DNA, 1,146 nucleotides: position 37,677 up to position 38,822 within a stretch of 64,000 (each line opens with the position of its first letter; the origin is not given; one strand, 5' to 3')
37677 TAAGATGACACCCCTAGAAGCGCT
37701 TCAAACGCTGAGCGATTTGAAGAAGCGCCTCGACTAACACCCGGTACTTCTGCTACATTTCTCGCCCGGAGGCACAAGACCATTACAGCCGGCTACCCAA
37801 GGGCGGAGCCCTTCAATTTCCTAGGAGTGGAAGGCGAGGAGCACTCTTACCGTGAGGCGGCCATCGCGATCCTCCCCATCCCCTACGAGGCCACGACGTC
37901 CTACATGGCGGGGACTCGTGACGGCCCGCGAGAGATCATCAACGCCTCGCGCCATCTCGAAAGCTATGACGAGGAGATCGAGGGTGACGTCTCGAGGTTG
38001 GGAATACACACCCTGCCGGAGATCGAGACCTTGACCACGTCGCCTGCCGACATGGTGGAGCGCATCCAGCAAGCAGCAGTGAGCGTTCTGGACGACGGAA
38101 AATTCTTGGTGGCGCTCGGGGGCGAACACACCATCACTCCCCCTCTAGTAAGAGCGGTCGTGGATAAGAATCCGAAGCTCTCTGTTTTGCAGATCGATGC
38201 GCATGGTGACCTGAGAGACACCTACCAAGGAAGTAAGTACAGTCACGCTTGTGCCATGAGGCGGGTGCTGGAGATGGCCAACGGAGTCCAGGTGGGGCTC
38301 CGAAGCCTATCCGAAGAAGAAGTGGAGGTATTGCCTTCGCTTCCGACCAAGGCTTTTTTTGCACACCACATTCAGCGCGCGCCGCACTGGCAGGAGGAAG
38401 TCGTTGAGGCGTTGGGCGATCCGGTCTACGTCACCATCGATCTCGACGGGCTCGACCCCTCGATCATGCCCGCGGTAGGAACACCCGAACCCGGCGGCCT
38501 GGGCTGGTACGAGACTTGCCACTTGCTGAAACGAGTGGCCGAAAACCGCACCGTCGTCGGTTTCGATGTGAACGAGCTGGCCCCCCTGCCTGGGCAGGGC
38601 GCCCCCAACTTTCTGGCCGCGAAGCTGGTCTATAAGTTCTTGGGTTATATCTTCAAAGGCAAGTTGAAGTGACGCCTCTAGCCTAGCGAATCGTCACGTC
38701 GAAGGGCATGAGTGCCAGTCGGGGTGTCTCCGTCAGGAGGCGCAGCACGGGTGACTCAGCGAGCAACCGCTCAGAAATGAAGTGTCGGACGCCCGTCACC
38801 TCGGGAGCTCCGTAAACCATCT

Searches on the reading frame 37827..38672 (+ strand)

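Call 44: search_protein_families(library=pfam, proteins=[window:37827-38672:+], max_evalue=0.001)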
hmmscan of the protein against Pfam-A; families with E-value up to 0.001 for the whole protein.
window:37827-38672:+ (281 aa): 1 family
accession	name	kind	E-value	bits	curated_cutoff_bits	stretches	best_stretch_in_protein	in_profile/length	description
PF00491.26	Arginase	-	1.8e-68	231.5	22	1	12-272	2-279/280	Arginase family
